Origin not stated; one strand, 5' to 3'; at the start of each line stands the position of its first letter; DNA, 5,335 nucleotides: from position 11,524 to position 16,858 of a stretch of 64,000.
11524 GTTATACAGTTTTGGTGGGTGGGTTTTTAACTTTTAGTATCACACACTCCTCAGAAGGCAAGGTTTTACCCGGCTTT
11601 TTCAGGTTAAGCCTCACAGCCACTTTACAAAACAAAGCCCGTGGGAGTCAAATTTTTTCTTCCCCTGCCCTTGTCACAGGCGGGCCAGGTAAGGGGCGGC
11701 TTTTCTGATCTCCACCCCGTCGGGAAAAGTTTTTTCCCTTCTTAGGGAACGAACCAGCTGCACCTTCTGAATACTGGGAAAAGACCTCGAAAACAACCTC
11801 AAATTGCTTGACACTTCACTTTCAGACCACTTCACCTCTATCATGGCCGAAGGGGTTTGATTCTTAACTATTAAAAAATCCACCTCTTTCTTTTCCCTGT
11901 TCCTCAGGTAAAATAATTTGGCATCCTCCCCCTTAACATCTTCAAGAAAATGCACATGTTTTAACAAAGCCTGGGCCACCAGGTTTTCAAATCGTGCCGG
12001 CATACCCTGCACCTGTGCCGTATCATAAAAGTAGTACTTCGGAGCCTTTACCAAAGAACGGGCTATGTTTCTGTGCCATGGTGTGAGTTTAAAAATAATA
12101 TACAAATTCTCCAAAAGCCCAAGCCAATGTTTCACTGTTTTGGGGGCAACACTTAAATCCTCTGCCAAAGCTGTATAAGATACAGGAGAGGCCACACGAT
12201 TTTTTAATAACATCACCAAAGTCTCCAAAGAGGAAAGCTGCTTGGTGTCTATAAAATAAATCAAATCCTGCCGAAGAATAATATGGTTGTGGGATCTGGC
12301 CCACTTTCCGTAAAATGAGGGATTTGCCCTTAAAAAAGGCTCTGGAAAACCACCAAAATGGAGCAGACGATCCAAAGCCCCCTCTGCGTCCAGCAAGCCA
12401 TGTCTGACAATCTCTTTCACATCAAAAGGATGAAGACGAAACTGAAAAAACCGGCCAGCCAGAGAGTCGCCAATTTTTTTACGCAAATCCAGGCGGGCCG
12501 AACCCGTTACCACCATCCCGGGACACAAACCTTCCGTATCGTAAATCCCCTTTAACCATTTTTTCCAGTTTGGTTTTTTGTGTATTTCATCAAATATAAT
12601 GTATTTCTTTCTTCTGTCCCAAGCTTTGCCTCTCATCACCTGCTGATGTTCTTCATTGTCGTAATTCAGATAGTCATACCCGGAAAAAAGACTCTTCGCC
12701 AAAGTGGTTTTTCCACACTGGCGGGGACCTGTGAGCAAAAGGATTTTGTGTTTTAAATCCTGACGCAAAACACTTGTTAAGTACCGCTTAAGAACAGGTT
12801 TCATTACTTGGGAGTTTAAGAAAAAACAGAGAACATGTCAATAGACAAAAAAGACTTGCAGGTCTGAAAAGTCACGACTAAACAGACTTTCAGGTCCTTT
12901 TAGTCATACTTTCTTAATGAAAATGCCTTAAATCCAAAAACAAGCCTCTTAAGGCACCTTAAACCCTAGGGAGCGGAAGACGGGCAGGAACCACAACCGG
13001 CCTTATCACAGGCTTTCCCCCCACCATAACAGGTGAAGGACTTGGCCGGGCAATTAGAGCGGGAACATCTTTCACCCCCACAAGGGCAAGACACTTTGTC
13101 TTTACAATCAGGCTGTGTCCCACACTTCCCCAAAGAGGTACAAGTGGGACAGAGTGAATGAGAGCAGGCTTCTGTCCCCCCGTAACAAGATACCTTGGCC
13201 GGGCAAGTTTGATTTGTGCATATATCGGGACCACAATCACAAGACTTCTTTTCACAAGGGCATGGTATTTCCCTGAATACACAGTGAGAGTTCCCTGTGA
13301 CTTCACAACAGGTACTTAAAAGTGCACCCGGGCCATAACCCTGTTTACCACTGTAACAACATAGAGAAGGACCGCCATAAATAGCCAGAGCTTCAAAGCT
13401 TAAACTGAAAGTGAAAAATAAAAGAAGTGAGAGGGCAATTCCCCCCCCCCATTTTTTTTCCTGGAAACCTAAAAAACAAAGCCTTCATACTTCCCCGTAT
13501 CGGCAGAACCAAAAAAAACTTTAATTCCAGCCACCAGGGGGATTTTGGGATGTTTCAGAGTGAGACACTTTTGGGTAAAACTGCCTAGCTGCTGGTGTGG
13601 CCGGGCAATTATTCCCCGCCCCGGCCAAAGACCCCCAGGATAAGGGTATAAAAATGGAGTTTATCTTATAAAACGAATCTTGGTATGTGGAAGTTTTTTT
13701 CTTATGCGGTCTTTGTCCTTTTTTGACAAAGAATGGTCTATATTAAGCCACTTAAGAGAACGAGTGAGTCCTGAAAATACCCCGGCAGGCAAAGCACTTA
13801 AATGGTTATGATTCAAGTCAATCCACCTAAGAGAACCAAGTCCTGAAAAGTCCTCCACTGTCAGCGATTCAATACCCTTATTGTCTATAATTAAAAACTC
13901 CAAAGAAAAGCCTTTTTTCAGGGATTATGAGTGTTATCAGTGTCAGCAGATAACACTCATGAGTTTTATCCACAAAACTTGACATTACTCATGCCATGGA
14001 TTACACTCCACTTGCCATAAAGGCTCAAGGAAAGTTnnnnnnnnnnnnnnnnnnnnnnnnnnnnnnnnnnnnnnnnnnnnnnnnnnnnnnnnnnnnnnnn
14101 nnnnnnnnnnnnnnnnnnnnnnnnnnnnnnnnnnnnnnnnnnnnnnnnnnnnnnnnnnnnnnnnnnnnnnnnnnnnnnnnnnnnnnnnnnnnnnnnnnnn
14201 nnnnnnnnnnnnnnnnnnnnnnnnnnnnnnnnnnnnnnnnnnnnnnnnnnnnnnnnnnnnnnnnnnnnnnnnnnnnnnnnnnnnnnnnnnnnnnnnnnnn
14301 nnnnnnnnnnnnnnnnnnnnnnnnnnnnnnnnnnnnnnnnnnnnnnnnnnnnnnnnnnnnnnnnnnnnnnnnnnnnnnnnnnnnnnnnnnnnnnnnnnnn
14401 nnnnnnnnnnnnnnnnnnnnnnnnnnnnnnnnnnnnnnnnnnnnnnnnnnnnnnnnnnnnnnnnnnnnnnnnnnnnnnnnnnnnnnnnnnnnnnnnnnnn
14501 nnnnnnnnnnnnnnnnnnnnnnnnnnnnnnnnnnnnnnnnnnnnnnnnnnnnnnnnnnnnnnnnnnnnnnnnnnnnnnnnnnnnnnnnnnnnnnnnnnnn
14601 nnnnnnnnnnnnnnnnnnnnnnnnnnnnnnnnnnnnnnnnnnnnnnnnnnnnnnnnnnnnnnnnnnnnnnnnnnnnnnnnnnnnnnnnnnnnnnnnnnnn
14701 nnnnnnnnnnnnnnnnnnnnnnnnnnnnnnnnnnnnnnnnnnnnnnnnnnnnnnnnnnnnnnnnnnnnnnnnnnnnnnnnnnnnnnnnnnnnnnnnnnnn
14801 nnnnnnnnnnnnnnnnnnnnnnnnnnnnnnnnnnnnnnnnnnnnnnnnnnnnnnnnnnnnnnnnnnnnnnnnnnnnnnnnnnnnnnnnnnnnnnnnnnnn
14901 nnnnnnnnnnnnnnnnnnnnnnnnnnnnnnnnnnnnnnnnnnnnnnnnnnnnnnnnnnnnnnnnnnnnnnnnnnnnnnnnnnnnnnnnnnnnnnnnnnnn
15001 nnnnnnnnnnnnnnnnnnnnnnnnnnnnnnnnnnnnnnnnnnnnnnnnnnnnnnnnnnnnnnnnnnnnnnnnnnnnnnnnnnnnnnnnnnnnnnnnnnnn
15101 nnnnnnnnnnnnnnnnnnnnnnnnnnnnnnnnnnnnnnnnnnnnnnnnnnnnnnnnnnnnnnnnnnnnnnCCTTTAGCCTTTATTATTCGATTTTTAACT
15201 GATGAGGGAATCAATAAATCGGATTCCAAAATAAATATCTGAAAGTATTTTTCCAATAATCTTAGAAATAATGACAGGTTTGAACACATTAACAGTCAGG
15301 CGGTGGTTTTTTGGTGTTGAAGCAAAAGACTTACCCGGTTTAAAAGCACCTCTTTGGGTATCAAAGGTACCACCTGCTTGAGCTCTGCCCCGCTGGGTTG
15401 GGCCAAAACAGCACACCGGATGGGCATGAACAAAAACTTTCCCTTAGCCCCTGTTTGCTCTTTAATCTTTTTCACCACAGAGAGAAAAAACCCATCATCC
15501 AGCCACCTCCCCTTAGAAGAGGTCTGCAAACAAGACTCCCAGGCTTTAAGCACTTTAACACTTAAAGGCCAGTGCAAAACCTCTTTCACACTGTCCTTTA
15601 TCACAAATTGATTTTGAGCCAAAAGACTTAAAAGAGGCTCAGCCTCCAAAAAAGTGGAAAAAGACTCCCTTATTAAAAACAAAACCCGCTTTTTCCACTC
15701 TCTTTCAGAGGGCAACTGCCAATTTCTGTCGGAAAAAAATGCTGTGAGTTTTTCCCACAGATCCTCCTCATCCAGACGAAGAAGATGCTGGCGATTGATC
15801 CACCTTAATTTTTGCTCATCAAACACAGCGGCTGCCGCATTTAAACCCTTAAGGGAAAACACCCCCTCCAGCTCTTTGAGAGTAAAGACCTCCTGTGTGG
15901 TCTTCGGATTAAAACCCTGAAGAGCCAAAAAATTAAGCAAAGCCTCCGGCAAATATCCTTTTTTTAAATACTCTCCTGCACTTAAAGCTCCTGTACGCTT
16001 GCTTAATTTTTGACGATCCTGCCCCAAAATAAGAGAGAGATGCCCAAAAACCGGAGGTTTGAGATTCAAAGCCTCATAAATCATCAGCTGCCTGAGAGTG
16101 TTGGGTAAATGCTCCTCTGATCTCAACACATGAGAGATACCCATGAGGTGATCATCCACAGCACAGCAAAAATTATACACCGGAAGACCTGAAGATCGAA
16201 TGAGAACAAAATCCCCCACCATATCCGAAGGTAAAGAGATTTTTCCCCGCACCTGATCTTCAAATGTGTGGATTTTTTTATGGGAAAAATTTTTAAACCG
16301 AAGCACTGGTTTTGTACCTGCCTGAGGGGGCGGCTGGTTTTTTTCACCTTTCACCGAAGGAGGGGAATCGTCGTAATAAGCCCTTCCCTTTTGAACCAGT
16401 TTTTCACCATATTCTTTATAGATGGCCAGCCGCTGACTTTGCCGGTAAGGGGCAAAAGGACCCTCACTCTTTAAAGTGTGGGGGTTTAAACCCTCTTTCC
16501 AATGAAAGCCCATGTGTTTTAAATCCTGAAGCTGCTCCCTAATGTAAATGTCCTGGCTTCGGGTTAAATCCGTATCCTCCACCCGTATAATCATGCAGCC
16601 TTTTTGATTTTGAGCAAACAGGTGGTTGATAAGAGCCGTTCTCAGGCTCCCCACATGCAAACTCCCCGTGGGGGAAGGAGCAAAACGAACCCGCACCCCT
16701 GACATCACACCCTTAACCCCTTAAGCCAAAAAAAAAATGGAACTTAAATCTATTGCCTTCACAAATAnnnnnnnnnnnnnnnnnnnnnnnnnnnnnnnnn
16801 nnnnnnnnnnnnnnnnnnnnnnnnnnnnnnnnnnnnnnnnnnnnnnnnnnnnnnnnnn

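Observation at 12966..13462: Hidden Cys-rich secreted-protein gene switched off by an ATG-proximal G10 tract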

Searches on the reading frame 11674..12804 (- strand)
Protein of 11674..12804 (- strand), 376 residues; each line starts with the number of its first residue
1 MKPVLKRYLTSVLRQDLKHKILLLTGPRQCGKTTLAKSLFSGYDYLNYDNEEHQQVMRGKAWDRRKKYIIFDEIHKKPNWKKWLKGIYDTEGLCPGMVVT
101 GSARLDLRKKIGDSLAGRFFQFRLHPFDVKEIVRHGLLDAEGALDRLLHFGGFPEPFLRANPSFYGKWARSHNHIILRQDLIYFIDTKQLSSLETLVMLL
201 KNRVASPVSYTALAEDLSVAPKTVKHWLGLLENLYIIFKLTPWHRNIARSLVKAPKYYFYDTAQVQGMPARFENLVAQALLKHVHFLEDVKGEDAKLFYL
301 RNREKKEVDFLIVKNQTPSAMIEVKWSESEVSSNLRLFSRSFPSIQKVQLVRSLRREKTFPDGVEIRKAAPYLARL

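Call 11: search_protein_families(library=pfam, proteins=[window:11674-12804:-], max_evalue=0.01)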
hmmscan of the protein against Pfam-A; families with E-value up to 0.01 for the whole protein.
window:11674-12804:- (376 aa): 5 families
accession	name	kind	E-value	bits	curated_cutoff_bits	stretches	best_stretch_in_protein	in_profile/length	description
PF13635.12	DUF4143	-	9.6e-30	103.9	28.1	1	179-327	2-160/160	Domain of unknown function (DUF4143)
PF13173.12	AAA_14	-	6.1e-27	94.6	27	1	19-132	2-128/129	AAA domain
PF03215.21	Rad17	-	0.00024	21.5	23.8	1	9-40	36-66/186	Rad17 P-loop domain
PF20720.3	nSTAND3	-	0.0032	17.6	27.2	1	18-71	16-71/155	Novel STAND NTPase 3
PF13401.12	AAA_22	-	0.0093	16.7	27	0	19-44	5-30/130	AAA domain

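Call 18: find_encoding_contigs(protein=window:11674-12804:-, flank=6000, max_places=10)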
Protein window:11674-12804:- (376 aa): no gene with exactly this product is on record in the collection.

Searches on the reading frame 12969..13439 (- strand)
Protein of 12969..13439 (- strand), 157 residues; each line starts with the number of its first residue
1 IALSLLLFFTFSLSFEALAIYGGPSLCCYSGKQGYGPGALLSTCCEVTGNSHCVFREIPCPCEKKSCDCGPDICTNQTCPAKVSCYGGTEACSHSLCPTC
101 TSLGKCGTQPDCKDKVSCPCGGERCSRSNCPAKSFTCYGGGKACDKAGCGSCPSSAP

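Call 35: search_protein_families(library=ncbifam, proteins=[window:12969-13439:-], max_evalue=0.01)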
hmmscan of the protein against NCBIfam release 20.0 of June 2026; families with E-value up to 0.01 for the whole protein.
window:12969-13439:- (157 aa): 0 families

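Call 71: search_protein_families(library=pfam, proteins=[window:12969-13439:-], max_evalue=10)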
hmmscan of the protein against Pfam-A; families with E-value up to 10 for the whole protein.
window:12969-13439:- (157 aa): 0 families

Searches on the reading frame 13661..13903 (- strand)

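Call 11: search_protein_families(library=pfam, proteins=[window:13661-13903:-], max_evalue=0.01)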
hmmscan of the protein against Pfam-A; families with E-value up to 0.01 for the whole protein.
window:13661-13903:- (80 aa): 2 families
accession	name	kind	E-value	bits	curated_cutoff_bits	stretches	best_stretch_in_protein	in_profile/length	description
PF13855.12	LRR_8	-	2.8e-10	40.3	27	1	4-57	6-58/61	Leucine rich repeat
PF00560.39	LRR_1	-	0.005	17.1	20.6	0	24-46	1-23/23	Leucine Rich Repeat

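Call 35: search_protein_families(library=ncbifam, proteins=[window:13661-13903:-], max_evalue=0.01)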
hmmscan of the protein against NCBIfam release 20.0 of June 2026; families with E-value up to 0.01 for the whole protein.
window:13661-13903:- (80 aa): 0 families

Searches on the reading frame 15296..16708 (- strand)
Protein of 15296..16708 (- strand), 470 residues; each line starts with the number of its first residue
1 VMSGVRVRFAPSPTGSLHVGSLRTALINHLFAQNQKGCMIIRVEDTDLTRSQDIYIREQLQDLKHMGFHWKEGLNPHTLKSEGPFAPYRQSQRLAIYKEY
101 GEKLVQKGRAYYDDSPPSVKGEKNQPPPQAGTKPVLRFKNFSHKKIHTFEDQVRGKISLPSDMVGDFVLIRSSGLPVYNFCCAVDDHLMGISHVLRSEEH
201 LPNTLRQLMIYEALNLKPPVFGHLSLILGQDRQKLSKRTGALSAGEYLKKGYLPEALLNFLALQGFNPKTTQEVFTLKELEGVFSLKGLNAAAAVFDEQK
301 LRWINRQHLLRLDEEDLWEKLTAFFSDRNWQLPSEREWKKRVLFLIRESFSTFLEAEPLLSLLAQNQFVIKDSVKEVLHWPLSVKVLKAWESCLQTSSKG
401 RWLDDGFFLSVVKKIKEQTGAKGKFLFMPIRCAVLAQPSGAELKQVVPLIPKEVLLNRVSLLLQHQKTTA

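Call 23: find_related_loci(query=window:15296-16708:-, collection=genome_contigs, flank=10000)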
Query window:15296-16708:- (470 aa) in genome_contigs; peptide patterns used: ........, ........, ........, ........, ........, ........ (x = any residue, [..] = any of these).
600 stretches matched a pattern (row limit reached: there are more); 501 encode a relative of the query (tblastn E <= 1e-3); the best 80 are kept; 80 distinct loci.
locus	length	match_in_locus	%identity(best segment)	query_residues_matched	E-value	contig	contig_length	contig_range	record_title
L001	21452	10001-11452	49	3-463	5e-145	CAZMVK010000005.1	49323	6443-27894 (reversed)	MAG TPA_asm: uncultured Bdellovibrio sp. isolate SRP286056_co3_447 genome assembly, contig: NODE_366_length_49323_cov_4.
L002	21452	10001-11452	47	5-465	2e-144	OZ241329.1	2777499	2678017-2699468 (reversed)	MAG: Bdellovibrionales bacterium isolate ad6769e0-2d78-40f0-a30c-cd23f24ca754 genome assembly, chromosome: 1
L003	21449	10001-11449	47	5-464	8e-141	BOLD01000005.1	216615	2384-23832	MAG: Oligoflexia bacterium BroJett040 DNA, sequence05, whole genome shotgun sequence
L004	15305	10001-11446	47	5-463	3e-140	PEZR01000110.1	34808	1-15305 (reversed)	MAG: Bdellovibrio sp. CG10_big_fil_rev_8_21_14_0_10_47_8 CG10_8_21_14_0.10_scaffold_833_c, whole genome shotgun sequence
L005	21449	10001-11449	47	5-464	3e-139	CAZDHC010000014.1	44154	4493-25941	MAG TPA_asm: uncultured Bdellovibrio sp. isolate SRP302895_co1_342 genome assembly, contig: NODE_1514_length_44154_cov_5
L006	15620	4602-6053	47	4-463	2e-138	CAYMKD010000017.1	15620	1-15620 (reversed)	MAG TPA_asm: uncultured Pseudobdellovibrionaceae bacterium isolate SRP329715_co2_99 genome assembly, contig: NODE_7183_l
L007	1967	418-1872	47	5-467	5e-148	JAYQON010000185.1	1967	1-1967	MAG: Bdellovibrionales bacterium isolate SD3114_S44.metabat_sens.055 NODE_20341_length_1967_cov_4.11587, whole genome sh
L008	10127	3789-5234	46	5-464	9e-138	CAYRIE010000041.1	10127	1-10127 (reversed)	MAG TPA_asm: uncultured Pseudobdellovibrionaceae bacterium isolate SRP220891_co3_143 genome assembly, contig: NODE_10798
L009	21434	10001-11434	47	1-459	4e-137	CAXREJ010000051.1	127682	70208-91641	MAG: Bdellovibrionales bacterium isolate YZ09aB_3.4 genome assembly, contig: k141_758272, whole genome shotgun sequence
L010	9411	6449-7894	47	5-463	4e-137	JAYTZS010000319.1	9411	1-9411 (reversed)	MAG: Bdellovibrio sp. isolate GFS_6366 GFS_6366_318, whole genome shotgun sequence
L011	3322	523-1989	47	3-467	1e-141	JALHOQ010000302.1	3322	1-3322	MAG: Bdellovibrionales bacterium isolate bin.161 c_000000084281, whole genome shotgun sequence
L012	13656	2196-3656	47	3-467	1e-135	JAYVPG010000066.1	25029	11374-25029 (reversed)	MAG: Pseudobdellovibrionaceae bacterium isolate GL72_DN_metabat_34 GL72_DN_metabat_34_65, whole genome shotgun sequence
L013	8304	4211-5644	46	5-459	9e-134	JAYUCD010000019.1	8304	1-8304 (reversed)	MAG: Bdellovibrio sp. isolate GFS_6865 GFS_6865_18, whole genome shotgun sequence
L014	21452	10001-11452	47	1-465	1e-133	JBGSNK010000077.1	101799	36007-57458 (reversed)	MAG: Bdellovibrionales bacterium isolate JTS-AC254 k141_3383254, whole genome shotgun sequence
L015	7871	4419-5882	46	1-463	2e-133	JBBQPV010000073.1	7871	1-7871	MAG: Bdellovibrionia bacterium isolate Co_metawrap_1530 Cmw_1530_k141_29010547_length_7871_cov_6.0000, whole genome shot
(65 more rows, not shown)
